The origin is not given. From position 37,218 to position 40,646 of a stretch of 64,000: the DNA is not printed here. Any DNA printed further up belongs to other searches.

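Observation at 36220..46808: About 10-kb accessory block between fmt and trkA where rsmB is expected. It contains two tandem, degraded giant genes for Gly-rich GGLVG-repeat (GLUG-like) surface proteins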

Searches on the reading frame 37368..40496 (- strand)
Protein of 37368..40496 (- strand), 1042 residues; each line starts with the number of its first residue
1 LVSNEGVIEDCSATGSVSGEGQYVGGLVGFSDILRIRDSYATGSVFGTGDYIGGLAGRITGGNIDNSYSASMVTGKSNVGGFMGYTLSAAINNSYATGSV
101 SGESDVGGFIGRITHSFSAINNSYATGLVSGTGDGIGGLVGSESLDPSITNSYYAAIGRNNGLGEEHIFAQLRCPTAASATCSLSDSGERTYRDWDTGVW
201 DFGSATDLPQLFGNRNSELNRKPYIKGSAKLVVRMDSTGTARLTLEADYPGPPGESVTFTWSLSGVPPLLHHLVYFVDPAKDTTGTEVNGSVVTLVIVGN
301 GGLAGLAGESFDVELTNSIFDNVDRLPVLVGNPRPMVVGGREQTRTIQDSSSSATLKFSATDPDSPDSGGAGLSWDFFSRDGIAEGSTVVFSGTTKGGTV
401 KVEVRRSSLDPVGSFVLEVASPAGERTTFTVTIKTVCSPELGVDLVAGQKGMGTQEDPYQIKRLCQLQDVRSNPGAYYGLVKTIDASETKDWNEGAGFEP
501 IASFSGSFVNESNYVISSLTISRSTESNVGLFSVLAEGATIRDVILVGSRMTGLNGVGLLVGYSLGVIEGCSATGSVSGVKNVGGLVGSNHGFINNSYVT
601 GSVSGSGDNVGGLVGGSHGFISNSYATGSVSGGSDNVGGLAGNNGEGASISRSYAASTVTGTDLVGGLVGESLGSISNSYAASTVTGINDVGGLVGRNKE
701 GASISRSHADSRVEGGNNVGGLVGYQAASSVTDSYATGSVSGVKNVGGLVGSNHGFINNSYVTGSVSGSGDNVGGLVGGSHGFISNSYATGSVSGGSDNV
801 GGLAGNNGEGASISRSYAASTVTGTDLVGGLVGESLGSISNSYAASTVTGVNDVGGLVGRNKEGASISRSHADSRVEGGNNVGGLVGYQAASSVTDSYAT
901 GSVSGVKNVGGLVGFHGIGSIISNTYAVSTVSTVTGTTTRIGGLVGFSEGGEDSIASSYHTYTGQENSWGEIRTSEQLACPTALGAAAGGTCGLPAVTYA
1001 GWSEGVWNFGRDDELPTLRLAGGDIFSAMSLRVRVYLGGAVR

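Call 4: search_protein_families(library=pfam, proteins=[window:37368-40496:-], max_evalue=0.01)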
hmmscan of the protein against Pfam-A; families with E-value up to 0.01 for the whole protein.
window:37368-40496:- (1042 aa): 1 family
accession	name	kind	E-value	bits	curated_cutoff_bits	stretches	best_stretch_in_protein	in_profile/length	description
PF07581.17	Glug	-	2.1e-59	194.4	20.5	6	715-741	1-28/28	The GLUG motif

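Call 8: find_homologous_proteins(query=window:37368-40496:-, max_evalue=0.00001)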
Query window:37368-40496:- (1042 aa): 4970 proteins with E <= 0.00001 among 8000 candidates; the best 120 are listed.
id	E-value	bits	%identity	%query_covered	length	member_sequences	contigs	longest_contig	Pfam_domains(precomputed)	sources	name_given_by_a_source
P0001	0.0e+0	2220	100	100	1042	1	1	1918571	PF07581.18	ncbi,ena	-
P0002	0.0e+0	1707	58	63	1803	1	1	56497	PF07581.18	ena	-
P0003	0.0e+0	1690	54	97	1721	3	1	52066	PF07581.18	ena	-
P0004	0.0e+0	1656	54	81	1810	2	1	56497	PF07581.18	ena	-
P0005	0.0e+0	1477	58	70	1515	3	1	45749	PF07581.18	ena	-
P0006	0.0e+0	1457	48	76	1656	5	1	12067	PF07581.18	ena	-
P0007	0.0e+0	1288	57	63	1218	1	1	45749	PF07581.18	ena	-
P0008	0.0e+0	1258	55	77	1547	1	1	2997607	PF07581.18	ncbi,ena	-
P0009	0.0e+0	1087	59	63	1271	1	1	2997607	PF07581.18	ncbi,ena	-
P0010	0.0e+0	1083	53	70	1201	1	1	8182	PF07581.18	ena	-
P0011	0.0e+0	1060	58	42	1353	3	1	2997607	PF07581.18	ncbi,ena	-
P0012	0.0e+0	1060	57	66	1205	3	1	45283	PF07581.18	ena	-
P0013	0.0e+0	1056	60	59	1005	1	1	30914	PF07581.18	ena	-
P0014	0.0e+0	1035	53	52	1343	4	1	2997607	PF07581.18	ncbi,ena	-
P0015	2.4e-291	987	57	63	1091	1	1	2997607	PF07581.18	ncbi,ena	-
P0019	3.2e-236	805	49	60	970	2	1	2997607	PF07581.18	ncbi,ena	-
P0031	1.7e-181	624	43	47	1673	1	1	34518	PF13018.12,PF05860.20,PF18676.7,PF07581.18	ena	-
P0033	1.1e-179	618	51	32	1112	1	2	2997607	PF07581.18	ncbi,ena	-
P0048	1.2e-146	508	50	39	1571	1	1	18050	PF13018.12,PF05860.20,PF07581.18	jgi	jgi:filamentous hemagglutinin family protein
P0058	4.6e-134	467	53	31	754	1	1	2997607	PF07581.18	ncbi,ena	-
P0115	1.8e-106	375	31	70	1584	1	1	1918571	PF07581.18,PF00041.28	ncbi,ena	-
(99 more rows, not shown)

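Call 9: find_encoding_contigs(protein=P0001, flank=10000, max_places=3)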
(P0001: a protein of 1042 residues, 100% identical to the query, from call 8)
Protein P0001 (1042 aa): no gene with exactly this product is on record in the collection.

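Call 10: find_encoding_contigs(protein=P0003, flank=10000, max_places=3)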
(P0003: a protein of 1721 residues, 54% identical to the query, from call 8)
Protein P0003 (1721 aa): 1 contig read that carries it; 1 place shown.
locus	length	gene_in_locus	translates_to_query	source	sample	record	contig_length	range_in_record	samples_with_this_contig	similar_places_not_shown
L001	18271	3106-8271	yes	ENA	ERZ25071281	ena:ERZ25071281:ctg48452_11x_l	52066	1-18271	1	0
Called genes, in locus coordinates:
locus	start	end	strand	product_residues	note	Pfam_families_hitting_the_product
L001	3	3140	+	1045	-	?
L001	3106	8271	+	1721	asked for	PF07581:Glug (weak)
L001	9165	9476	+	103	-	-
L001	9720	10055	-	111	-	-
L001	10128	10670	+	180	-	-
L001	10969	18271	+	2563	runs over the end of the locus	PF07581:Glug (weak)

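Call 25: search_solved_structures(query=window:37368-40496:-, max_evalue=0.01)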
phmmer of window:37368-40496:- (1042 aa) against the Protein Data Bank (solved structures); distinct sequences matched with E-value up to 0.01: 3.
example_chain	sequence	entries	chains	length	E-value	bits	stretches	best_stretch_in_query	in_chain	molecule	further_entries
6xja_P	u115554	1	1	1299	0.0031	18.7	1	684-796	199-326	Immunoglobulin A1 protease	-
7jgj_A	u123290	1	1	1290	0.0036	18.4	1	684-796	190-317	Immunoglobulin A1 protease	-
6xjb_A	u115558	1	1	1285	0.0037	18.4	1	684-796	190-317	Immunoglobulin A1 protease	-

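Call 26: search_protein_families(library=ncbifam, proteins=[window:37368-40496:-, P0002], max_evalue=0.01)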
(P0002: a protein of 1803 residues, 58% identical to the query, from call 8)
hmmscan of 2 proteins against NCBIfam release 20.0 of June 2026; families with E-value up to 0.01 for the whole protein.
window:37368-40496:- (1042 aa): 1 family
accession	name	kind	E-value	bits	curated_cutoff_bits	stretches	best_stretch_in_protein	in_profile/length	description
NF046017.1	ZmpA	exception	0.00014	19.2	3000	1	845-959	950-1071/2052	zinc metalloprotease A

P0002 (1803 aa): 1 family
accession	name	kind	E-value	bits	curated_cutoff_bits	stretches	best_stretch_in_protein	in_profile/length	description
NF046017.1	ZmpA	exception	6.7e-09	33.5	3000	1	1509-1713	879-1090/2052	zinc metalloprotease A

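Call 51: find_encoding_contigs(protein=P0002, flank=10000, max_places=2)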
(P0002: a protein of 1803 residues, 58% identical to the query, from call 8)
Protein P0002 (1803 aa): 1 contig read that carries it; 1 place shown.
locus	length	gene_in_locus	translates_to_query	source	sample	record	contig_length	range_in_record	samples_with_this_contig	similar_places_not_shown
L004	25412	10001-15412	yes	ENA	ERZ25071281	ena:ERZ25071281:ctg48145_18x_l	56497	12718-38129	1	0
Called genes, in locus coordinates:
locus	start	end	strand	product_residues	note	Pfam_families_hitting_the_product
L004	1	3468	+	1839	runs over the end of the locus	PF07581:Glug (faint)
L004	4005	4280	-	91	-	-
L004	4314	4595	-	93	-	-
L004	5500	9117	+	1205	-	PF07581:Glug (faint)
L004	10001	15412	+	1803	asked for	PF07581:Glug (faint)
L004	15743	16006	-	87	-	-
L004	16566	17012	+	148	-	-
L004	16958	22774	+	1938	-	PF07581:Glug (faint)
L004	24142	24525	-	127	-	-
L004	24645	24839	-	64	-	-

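Call 52: find_encoding_contigs(protein=P0008, flank=10000, max_places=2)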
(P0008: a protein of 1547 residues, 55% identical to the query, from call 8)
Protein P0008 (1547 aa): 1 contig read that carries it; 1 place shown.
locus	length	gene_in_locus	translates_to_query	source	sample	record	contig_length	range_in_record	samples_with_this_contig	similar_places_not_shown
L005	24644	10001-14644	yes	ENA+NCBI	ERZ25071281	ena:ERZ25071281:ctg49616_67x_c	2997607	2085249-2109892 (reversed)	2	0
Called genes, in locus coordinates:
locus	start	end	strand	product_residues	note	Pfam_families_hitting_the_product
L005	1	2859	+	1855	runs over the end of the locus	PF07581:Glug (faint), PF13184:KH_NusA_1st (faint)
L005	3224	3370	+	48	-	-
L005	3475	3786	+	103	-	-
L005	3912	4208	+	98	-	-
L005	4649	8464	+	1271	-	PF07581:Glug (faint)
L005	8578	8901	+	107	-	-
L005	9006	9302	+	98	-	-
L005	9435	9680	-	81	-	-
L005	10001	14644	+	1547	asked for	PF07581:Glug (faint)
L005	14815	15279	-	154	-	-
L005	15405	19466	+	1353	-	PF07581:Glug (weak)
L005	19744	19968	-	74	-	-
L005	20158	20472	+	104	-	-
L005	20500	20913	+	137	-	-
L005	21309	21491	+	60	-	-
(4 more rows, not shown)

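Call 53: find_encoding_contigs(protein=P0014, flank=10000, max_places=1)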
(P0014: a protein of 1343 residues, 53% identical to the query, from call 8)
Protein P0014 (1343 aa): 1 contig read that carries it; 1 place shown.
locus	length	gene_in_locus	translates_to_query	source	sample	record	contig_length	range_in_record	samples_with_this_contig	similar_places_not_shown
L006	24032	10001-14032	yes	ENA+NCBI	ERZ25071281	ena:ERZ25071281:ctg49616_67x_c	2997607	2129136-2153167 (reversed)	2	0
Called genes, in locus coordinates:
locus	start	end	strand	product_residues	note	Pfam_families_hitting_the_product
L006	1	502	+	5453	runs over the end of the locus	PF07581:Glug (weak)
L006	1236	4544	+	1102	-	PF07581:Glug (faint)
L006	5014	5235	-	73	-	-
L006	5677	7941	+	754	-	PF07581:Glug (faint)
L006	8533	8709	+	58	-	-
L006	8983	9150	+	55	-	-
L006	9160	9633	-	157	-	-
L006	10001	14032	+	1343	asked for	PF07581:Glug (weak)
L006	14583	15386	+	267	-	PF11306:DUF3108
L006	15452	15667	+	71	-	-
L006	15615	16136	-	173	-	-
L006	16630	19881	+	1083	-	PF07581:Glug (faint)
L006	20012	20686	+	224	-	-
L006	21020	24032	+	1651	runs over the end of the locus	PF07581:Glug (faint)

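Call 54: find_encoding_contigs(protein=P0019, flank=10000, max_places=1)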
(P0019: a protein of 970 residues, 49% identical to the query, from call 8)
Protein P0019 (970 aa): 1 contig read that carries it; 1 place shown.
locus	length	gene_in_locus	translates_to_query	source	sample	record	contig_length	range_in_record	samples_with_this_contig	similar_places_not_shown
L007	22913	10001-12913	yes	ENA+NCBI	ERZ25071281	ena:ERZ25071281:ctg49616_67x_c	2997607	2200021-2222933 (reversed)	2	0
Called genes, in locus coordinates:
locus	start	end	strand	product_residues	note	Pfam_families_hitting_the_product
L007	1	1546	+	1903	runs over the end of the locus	PF07581:Glug (faint)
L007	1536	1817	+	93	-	-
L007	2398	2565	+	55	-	-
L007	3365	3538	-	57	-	-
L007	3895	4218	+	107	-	-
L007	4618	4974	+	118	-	PF07581:Glug (faint)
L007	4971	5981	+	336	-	PF00413:Peptidase_M10 (weak)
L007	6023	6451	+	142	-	-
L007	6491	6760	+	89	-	PF07581:Glug (faint)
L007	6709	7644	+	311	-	PF07581:Glug (faint)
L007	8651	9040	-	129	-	-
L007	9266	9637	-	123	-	-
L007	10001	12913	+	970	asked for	PF07581:Glug (faint)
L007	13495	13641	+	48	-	-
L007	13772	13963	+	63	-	-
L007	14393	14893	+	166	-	-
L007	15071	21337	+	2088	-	PF07581:Glug (weak)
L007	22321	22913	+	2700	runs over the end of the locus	PF07581:Glug (faint)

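Call 55: find_encoding_contigs(protein=P0033, flank=10000, max_places=2)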
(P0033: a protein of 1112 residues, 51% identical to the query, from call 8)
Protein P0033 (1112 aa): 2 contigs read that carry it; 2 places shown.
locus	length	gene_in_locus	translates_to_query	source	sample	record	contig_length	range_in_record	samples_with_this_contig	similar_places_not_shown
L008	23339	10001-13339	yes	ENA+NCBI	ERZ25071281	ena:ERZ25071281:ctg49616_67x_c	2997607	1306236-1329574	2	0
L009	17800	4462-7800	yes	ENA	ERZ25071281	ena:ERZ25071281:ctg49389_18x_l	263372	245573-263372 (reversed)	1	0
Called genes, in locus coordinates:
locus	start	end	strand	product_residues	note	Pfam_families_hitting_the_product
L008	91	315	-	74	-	-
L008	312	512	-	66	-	-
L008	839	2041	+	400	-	-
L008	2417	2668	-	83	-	-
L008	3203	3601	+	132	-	-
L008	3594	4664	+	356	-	PF07581:Glug (faint)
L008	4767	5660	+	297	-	PF01832:Glucosaminidase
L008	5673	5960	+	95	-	-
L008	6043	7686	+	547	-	-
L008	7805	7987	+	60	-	-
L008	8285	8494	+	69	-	-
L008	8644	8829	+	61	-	-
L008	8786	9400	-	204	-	-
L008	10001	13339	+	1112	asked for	PF07581:Glug (faint)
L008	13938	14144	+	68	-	-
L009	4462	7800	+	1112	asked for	PF07581:Glug (faint)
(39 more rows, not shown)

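Call 56: find_encoding_contigs(protein=P0058, flank=10000, max_places=1)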
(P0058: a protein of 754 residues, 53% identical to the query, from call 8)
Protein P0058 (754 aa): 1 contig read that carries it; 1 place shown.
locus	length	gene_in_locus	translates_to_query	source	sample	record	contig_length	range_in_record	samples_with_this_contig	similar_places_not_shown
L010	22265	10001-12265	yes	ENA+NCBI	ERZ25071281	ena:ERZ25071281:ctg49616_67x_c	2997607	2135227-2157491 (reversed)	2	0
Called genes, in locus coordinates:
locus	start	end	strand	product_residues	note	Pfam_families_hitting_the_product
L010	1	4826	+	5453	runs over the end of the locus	PF07581:Glug (weak)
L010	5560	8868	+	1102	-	PF07581:Glug (faint)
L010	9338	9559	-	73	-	-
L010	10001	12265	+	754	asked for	PF07581:Glug (faint)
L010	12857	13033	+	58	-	-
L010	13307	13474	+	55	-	-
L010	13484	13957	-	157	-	-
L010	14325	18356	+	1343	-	PF07581:Glug (weak)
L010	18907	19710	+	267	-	PF11306:DUF3108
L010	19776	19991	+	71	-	-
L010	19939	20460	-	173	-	-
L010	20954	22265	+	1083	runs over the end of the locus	PF07581:Glug (faint)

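Call 70: search_protein_families(library=pfam, proteins=[L007:4971-5981:+, L007:6023-6451:+, L006:14583-15386:+, P0115], max_evalue=0.01)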
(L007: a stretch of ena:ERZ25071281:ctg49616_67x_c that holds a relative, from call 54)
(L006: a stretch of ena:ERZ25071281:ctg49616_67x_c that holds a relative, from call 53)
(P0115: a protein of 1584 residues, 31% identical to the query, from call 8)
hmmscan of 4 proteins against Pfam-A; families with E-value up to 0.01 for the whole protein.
L007:4971-5981:+ (336 aa): 2 families
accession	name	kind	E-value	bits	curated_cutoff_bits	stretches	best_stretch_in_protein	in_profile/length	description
PF00413.30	Peptidase_M10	-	4.6e-07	30.3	24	1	286-332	110-158/159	Matrixin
PF10462.15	Peptidase_M66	-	0.0022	17.5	20.6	1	279-301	187-209/306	Peptidase M66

L007:6023-6451:+ (142 aa): 0 families

L006:14583-15386:+ (267 aa): 1 family
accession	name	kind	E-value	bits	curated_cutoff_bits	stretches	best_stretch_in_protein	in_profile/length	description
PF11306.15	DUF3108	-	2.7e-14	53.9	26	1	112-255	52-208/209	Protein of unknown function (DUF3108)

P0115 (1584 aa): 2 families
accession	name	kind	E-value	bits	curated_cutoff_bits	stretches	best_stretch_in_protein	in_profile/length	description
PF07581.17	Glug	-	7e-22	76.7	20.5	1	1184-1209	1-27/28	The GLUG motif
PF00041.27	fn3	-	1.7e-12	47.8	25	0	344-405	31-83/84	Fibronectin type III domain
